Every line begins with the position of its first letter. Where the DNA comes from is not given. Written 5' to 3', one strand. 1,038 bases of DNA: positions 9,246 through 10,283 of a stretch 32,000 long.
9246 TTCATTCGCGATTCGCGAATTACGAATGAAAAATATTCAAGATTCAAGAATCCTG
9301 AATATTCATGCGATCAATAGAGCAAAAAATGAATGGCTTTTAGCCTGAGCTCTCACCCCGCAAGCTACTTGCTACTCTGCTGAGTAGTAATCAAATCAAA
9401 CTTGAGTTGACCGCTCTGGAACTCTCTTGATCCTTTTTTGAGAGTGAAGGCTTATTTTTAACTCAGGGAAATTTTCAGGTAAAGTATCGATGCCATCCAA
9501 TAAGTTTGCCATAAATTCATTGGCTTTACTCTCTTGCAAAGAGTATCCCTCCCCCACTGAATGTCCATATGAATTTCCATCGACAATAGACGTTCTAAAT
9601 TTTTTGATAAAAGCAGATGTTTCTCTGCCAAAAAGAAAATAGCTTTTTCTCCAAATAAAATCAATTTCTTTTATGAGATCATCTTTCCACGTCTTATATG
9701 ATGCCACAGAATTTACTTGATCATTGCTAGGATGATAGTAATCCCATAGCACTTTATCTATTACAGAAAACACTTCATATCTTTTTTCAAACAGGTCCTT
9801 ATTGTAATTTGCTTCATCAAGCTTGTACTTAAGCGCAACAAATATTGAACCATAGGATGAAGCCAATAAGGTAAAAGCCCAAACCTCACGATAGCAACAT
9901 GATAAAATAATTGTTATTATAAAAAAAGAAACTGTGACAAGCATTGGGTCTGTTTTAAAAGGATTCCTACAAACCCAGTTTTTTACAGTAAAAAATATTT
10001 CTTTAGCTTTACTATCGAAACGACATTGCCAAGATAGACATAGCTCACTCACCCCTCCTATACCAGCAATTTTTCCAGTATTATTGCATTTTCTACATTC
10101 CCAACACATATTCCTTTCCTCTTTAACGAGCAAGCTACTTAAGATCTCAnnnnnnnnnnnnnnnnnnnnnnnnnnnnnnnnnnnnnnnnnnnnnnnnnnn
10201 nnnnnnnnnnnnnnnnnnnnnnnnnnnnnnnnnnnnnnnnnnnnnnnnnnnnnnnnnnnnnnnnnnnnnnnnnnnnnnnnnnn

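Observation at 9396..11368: XRE -> DUF3800-like -> Cys-cluster/two-TM protein: compact three-gene array at the island end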

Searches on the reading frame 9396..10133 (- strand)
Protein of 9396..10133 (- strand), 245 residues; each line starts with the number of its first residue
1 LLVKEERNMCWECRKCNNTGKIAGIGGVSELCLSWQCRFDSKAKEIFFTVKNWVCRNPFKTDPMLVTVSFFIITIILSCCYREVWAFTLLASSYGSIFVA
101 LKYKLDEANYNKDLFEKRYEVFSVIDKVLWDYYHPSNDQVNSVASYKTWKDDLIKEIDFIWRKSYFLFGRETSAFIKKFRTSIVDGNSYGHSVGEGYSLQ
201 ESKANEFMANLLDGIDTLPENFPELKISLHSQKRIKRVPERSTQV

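Call 4: search_protein_families(library=pfam, proteins=[window:9396-10133:-], max_evalue=0.1)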
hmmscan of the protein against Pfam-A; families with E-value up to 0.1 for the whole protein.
window:9396-10133:- (245 aa): 1 family
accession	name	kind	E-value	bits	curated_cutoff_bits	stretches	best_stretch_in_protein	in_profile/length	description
PF01322.25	Cytochrom_C_2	-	0.05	15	26.5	1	103-151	22-72/121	Cytochrome C'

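Call 6: search_protein_families(library=padloc, proteins=[window:9396-10133:-], max_evalue=0.1)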
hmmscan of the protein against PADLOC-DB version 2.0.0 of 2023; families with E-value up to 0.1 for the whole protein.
window:9396-10133:- (245 aa): 0 families

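Call 7: search_protein_families(library=ncbifam, proteins=[window:9396-10133:-], max_evalue=0.1)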
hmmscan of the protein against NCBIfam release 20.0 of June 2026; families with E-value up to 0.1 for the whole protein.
window:9396-10133:- (245 aa): 0 families

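Call 8: search_protein_families(library=phrogs, proteins=[window:9396-10133:-], max_evalue=0.1)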
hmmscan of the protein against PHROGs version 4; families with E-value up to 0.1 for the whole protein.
window:9396-10133:- (245 aa): 1 family
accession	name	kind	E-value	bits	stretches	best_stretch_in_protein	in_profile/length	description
phrog_4740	-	unknown function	0.035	14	1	90-216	290-416/627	-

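Call 12: find_homologous_proteins(query=window:9396-10109:-)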
Query window:9396-10109:- (237 aa): 9 proteins with E <= 0.001 among 173 candidates.
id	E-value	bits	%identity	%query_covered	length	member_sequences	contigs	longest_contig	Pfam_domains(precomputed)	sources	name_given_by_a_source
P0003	3.0e-160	549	100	100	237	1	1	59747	-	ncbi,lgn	ncbi:MAG: hypothetical protein V4496_06090 [Pseudomonadota bacterium]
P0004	3.7e-91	323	85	72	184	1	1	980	-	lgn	-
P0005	5.3e-48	182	52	68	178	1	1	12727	-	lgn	-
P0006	2.6e-33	133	37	92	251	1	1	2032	-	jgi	jgi:hypothetical protein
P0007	8.4e-26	109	47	59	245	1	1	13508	-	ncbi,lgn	-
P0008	5.2e-23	100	38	74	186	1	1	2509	-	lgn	-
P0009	1.4e-21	95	42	62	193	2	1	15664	-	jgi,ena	-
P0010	2.0e-21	95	38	73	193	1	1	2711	-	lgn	-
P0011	5.6e-19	87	35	92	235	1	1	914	-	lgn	-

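Call 14: find_encoding_contigs(protein=P0005, flank=8000)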
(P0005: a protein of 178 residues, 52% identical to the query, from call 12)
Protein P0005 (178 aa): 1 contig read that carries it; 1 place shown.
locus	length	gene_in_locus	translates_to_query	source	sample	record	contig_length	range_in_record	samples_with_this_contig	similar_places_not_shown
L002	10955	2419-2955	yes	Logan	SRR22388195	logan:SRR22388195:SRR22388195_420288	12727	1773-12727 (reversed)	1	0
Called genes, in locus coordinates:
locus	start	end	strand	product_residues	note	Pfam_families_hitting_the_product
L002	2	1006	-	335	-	?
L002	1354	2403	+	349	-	PF11740:KfrA_N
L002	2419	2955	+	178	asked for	-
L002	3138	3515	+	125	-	PF01526:DDE_Tnp_Tn3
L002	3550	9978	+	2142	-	PF00515:TPR_1 (faint), PF07719:TPR_2 (faint), PF13428:TPR_14 (faint), PF13432:TPR_16 (faint), PF24575:TPR_Slam (faint), PF25058:ARM_TT21 (faint), PF14559:TPR_19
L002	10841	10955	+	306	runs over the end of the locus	PF00078:RVT_1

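Call 15: find_encoding_contigs(protein=P0007, flank=8000)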
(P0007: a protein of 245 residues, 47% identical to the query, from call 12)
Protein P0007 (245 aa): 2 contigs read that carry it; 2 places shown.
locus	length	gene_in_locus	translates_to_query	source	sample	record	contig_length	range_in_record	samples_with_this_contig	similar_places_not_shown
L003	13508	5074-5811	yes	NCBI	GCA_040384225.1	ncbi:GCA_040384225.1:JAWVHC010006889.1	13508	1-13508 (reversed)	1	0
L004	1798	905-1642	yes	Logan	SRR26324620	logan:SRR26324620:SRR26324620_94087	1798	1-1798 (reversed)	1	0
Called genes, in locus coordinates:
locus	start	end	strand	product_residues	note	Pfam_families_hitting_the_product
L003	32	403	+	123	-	-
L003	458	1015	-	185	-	PF12796:Ank_2, PF13857:Ank_5 (faint), PF00023:Ank, PF13606:Ank_3 (weak), PF13637:Ank_4 (weak)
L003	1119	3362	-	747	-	-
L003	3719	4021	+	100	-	-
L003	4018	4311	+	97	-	PF12441:CopG_antitoxin (weak)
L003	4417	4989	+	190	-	-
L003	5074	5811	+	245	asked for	-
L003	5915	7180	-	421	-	PF23409:Beta-prop_EML, PF24796:WDR55, PF24807:WD40_CDC20-Fz, PF24814:WD40_Prp19, PF25168:Beta-prop_WDR36-Utp21_2nd, PF25172:Beta-prop_WDR3_2nd, PF25173:Beta-prop_WDR3_1st, PF25174:Beta-prop_THOC3, +48 more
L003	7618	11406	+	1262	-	PF13362:Toprim_3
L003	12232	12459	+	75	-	-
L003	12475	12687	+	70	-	-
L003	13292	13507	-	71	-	?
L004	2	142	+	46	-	?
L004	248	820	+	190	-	-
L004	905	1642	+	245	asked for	-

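Call 16: find_encoding_contigs(protein=P0009, flank=8000)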
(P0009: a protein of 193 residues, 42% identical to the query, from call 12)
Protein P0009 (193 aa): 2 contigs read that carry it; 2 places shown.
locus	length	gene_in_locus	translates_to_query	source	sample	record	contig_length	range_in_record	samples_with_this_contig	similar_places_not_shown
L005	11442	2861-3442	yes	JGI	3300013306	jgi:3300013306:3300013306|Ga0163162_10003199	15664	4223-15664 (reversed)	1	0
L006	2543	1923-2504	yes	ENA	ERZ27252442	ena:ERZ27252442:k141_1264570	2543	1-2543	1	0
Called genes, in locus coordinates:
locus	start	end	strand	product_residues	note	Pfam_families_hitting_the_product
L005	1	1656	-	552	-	?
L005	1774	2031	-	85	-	-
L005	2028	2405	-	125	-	PF01810:LysE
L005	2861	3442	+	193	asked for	-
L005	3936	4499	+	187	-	-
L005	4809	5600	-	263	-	-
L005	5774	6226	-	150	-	PF13643:DUF4145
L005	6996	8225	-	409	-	-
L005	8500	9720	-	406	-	PF01494:FAD_binding_3 (weak), PF03486:HI0933_like, PF07992:Pyr_redox_2 (weak), PF13450:NAD_binding_8 (weak), PF22780:HI0933_like_1st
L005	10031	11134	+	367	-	-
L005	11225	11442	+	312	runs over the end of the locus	PF05141:DIT1_PvcA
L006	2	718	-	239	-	?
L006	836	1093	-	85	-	-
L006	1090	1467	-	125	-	PF01810:LysE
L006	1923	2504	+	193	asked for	-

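Call 19: find_encoding_contigs(protein=P0004)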
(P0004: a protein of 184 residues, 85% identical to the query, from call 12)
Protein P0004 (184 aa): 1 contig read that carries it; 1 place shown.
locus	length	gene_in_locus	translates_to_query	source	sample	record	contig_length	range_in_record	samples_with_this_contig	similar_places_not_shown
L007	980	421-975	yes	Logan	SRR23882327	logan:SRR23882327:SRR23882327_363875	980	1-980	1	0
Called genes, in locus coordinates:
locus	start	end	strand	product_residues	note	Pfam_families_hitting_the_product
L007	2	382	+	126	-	?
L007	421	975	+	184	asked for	-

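Call 20: find_encoding_contigs(protein=P0006)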
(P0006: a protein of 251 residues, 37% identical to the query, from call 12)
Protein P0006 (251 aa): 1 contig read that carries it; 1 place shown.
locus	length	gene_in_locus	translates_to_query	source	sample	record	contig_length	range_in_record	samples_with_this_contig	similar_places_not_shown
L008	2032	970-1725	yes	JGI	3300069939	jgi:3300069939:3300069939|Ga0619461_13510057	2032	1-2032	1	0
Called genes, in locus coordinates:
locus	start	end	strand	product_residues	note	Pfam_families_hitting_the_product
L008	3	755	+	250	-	?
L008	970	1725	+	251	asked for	-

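Call 21: find_encoding_contigs(protein=P0008)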
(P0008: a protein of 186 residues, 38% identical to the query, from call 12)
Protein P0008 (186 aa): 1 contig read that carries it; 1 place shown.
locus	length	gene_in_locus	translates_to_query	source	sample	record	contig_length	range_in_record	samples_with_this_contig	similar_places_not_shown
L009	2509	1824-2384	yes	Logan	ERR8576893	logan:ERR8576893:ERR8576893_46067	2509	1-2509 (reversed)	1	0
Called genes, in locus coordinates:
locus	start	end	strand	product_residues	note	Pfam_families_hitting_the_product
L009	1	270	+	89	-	?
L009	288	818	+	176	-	PF02556:SecB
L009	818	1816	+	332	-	PF01210:NAD_Gly3P_dh_N, PF07479:NAD_Gly3P_dh_C, PF20618:GPD_NAD_C_bact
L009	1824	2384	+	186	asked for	-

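Call 22: find_encoding_contigs(protein=P0010)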
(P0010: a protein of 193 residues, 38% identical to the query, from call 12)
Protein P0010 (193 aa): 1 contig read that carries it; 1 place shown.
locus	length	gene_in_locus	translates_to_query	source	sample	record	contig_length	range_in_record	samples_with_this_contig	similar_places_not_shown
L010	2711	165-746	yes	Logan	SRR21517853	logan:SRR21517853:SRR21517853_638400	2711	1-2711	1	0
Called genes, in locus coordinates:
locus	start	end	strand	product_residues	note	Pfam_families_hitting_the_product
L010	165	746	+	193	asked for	-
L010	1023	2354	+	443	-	-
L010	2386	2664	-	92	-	-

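Call 26: find_homologous_proteins(query=A1)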
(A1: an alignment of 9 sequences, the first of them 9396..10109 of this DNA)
Query A1 (9 sequences) (237 aa, profile of the alignment): 56 proteins with E <= 0.001 among 4309 candidates.
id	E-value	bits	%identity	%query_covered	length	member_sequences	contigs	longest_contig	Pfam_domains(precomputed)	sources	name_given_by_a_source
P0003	5.1e-80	286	100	100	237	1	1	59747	-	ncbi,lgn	ncbi:MAG: hypothetical protein V4496_06090 [Pseudomonadota bacterium]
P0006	9.9e-72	259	37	92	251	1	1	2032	-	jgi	jgi:hypothetical protein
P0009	3.2e-68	247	42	62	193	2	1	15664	-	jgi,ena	-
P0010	6.4e-68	246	38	73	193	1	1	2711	-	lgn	-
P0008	2.7e-67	244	38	74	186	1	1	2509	-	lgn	-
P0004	6.8e-67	243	85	72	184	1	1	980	-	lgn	-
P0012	2.4e-65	238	41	91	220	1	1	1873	-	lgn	-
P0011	2.1e-63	232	35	92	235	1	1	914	-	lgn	-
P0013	2.5e-62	228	40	91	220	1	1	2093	-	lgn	-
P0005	1.0e-60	223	52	68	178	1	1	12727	-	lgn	-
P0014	4.9e-59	217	39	92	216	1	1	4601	-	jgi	-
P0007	6.7e-58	214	47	59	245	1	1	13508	-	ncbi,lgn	-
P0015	2.7e-55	205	40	76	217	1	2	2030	-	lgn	-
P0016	1.3e-54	203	38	91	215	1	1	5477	-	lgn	-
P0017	3.3e-54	202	41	78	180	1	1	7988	-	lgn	-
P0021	6.9e-49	184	36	91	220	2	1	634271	-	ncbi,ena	-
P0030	9.9e-45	171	43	59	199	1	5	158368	-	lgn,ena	-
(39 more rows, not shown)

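Call 29: find_encoding_contigs(protein=P0021, flank=8000, max_places=3)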
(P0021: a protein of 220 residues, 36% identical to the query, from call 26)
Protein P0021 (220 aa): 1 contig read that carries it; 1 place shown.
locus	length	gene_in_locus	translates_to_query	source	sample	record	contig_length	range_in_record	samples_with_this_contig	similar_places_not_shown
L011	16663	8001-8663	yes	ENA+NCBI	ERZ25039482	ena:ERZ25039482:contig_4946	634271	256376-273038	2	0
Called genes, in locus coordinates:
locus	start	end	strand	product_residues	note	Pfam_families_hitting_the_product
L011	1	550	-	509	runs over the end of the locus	PF01266:DAO, PF07992:Pyr_redox_2 (faint), PF01134:GIDA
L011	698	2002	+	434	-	PF02518:HATPase_c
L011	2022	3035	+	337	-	PF00072:Response_reg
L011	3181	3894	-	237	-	-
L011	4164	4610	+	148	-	PF00072:Response_reg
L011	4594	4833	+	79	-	PF02599:CsrA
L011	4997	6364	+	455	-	-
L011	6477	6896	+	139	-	PF00196:GerE, PF08281:Sigma70_r4_2 (weak)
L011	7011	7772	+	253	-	PF08241:Methyltransf_11, PF08242:Methyltransf_12, PF13649:Methyltransf_25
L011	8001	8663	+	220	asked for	-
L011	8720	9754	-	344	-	PF08843:AbiEii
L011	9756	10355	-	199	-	PF19570:DUF6088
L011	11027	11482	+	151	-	PF02082:Rrf2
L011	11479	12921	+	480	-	PF19295:SufBD_N, PF01458:SUFBD_core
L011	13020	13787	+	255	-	PF02463:SMC_N (faint), PF00005:ABC_tran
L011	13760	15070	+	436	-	PF19295:SufBD_N, PF01458:SUFBD_core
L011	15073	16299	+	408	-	PF00155:Aminotran_1_2, PF00266:Aminotran_5, PF01041:DegT_DnrJ_EryC1, PF01053:Cys_Met_Meta_PP (weak), PF01212:Beta_elim_lyase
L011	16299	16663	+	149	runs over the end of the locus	PF01592:NifU_N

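Call 30: find_encoding_contigs(protein=P0030, flank=8000, max_places=3)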
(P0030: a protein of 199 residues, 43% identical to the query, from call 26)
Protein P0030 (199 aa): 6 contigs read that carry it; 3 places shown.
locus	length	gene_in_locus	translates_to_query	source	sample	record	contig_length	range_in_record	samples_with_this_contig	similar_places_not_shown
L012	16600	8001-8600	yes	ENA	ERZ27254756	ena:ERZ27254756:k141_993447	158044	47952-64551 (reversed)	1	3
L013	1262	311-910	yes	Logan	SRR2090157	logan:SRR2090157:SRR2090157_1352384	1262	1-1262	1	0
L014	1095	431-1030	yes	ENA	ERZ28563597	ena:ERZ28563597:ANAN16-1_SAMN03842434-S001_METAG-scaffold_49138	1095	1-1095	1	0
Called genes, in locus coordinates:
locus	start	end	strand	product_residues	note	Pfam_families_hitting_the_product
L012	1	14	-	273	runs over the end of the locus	PF01678:DAP_epimerase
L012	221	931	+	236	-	PF02230:Abhydrolase_2, PF03959:FSH1, PF12146:Hydrolase_4 (faint)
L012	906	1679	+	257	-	PF10609:ParA, PF13614:AAA_31, PF00142:Fer4_NifH, PF01656:CbiA, PF09140:MipZ (weak)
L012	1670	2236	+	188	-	PF22769:DCD, PF00692:dUTPase (faint)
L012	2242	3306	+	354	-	PF02463:SMC_N, PF00005:ABC_tran, PF13304:AAA_21 (weak), PF09383:NIL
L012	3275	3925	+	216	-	PF00528:BPD_transp_1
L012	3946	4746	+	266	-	PF03180:Lipoprotein_9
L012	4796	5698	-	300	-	PF06325:PrmA, PF05175:MTS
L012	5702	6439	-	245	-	PF01113:DapB_N, PF05173:DapB_C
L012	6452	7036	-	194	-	PF00081:Sod_Fe_N, PF02777:Sod_Fe_C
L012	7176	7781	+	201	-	PF00578:AhpC-TSA, PF08534:Redoxin, PF10417:1-cysPrx_C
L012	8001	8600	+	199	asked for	-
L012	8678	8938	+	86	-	PF04014:MazE_antitoxin (weak)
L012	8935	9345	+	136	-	PF01850:PIN (weak), PF13470:PIN_3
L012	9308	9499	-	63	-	-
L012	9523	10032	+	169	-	-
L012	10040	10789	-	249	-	PF23441:SDR, PF00106:adh_short, PF13561:adh_short_C2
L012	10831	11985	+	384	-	PF02636:Methyltransf_28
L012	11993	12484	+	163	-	PF01242:PTPS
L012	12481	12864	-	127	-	PF03061:4HBT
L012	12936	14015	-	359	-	PF03702:AnmK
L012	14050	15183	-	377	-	PF19425:Csd3_N2, PF01551:Peptidase_M23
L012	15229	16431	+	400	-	PF00579:tRNA-synt_1b, PF22421:SYY_C-terminal (weak), PF01479:S4 (weak)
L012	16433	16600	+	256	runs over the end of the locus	PF03372:Exo_endo_phos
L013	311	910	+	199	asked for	-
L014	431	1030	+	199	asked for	-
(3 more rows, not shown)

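Call 33: search_protein_families(library=pfam, alignment_id=A3, max_evalue=1)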
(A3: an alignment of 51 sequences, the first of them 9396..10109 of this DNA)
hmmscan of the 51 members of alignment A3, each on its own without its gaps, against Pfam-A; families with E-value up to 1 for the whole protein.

A. member 1, window:9396-10109:- (237 aa): 1 family
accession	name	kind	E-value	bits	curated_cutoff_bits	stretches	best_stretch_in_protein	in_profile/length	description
PF01322.25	Cytochrom_C_2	-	0.048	15.1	26.5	1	95-143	22-72/121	Cytochrome C'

B. families by the number of members that match (of 51 scanned): 73 families (the first 25 are shown)
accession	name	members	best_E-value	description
PF04246.17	RseC_MucC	5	0.0038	Positive regulator of sigma(E), RseC/MucC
PF14354.12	Lar_restr_allev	3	0.018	Restriction alleviation protein Lar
PF12648.12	TcpE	3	0.025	TcpE family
PF13567.11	DUF4131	3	0.029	Domain of unknown function (DUF4131)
PF08271.17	Zn_Ribbon_TF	3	0.038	TFIIB zinc-binding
PF19262.4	DUF5905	3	0.042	Family of unknown function (DUF5905)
PF22191.2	IBR_1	2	0.047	IBR domain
PF01322.25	Cytochrom_C_2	2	0.048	Cytochrome C'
PF01004.24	Flavi_M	2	0.077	Flavivirus envelope glycoprotein M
PF00684.25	DnaJ_CXXCXGXG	2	0.088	DnaJ central domain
PF11086.13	DUF2878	1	0.0024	Protein of unknown function (DUF2878)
PF24650.2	TT1_Tal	1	0.0065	Tal, N-terminal tail tube TT1 domain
PF08854.15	DUF1824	1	0.0081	Domain of unknown function (DUF1824)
PF20447.3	DUF6704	1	0.01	Family of unknown function (DUF6704)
PF23547.1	Zn_ribbon_FGT1_1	1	0.014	FORGETTER1 first zinc ribbon domain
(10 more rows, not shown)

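Call 39: predict_structure(alignment_id=A3)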
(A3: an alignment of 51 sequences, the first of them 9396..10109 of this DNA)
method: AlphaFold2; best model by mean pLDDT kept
length: 237 residues; sequences in the alignment: 51
mean_pLDDT: 88.4   pTM: 0.71
mean pLDDT of the five models: 88.4, 87.2, 86.9, 86.7, 85.9
residues with pLDDT >= 90: 159; 70-90: 50; 50-70: 26; < 50: 2
segments of 3 or more residues with pLDDT < 50: none
pLDDT, mean of each block of 10 residues (from residue 1): 75 91 88 89 90 88 94 95 94 93 96 97 92 87 94 95 96 93 64 94 95 93 60 59
secondary structure, 60 per line:
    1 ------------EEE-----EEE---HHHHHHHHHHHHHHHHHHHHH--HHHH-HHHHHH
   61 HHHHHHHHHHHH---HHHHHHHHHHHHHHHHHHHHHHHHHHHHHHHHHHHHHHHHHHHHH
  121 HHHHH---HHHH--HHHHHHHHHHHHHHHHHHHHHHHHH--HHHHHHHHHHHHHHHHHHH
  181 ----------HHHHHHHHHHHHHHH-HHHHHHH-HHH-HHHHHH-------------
elements in order: E13-15 E21-23 H27-47 H50-53 H55-72 H76-125 H129-132 H135-159 H162-180 H191-205 H207-213 H219-224

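Call 45: search_solved_structures(query=A3, max_evalue=1)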
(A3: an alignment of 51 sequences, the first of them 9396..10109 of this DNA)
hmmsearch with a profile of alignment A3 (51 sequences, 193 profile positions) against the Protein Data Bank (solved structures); distinct sequences matched with E-value up to 1: 1.
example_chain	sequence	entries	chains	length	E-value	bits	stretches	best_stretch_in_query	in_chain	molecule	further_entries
8zcr_A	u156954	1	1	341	0.013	18.4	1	122-179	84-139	Serpin B9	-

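Call 55: fold_search(model_id=the predicted structure, library=pdb)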
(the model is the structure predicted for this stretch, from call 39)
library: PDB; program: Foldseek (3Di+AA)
matches with E <= 10: 181; with E <= 0.001: 0
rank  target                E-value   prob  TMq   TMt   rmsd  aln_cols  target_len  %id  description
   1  4llc_A                3.5e-01  0.98  0.36  0.61   4.5       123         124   10  The crystal structure of R60E mutant of the histidine kinase (KinB) sensor domain from Pseudomonas aeruginosa PA01 (released 2013-08-07)
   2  4k1n_A                3.9e-01  0.84  0.34  0.19   9.3       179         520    8  Crystal structure of full-length mouse alphaE-catenin (released 2013-05-01)
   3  1orj_C                5.9e-01  0.47  0.24  0.41   6.7       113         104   14  FLAGELLAR EXPORT CHAPERONE (released 2003-09-16)
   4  1dov                  8.1e-01  0.63  0.32  0.38   8.7       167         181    8  CRYSTAL STRUCTURE OF THE ALPHA-CATENIN DIMERIZATION DOMAIN (released 2000-07-12)
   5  4dj9_A                8.1e-01  0.41  0.30  0.30  13.8       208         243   10  Human vinculin head domain Vh1 (residues 1-258) in complex with the talin vinculin binding site 50 (VBS50, residues 20 (released 2012-02-29)
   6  1orj_B                1.0e+00  0.38  0.24  0.41   6.7       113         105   14  FLAGELLAR EXPORT CHAPERONE (released 2003-09-16)
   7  6s18_A                1.0e+00  0.28  0.22  0.33   8.6       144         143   10  Ligand binding domain of the P. putida receptor PcaY_PP in complex with glycerol (released 2020-10-21)
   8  8quc_A                1.1e+00  0.08  0.17  0.12  23.1       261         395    9  Cryo-EM Structure of Human Kv3.1 in Complex with Modulator AUT1 (released 2024-04-03)
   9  3u3b_B                1.1e+00  0.69  0.28  0.54   5.8       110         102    6  Crystal Structure of Computationally Redesigned Four-Helix Bundle (released 2012-06-13)
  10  4llc_B                1.3e+00  0.35  0.24  0.40   8.0       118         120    9  The crystal structure of R60E mutant of the histidine kinase (KinB) sensor domain from Pseudomonas aeruginosa PA01 (released 2013-08-07)
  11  4e17_A                1.4e+00  0.28  0.31  0.30  13.6       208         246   10  Alpha-E-catenin is an autoinhibited molecule that co-activates vinculin (released 2012-05-16)
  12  4igg_B                1.5e+00  0.57  0.34  0.13   8.3       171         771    8  Full-length human alpha-catenin crystal structure (released 2012-12-26)
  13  1dow_A                1.5e+00  0.38  0.33  0.37  12.4       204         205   10  CRYSTAL STRUCTURE OF A CHIMERA OF BETA-CATENIN AND ALPHA-CATENIN (released 2000-07-12)
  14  8rqg                  1.6e+00  0.51  0.28  0.44   5.8       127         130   16  Histidine-containing phosphotransfer protein from Chaetomium termophilum mutant H105E (released 2024-07-03)
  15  3u3b_A                1.8e+00  0.57  0.29  0.56   5.6       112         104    6  Crystal Structure of Computationally Redesigned Four-Helix Bundle (released 2012-06-13)
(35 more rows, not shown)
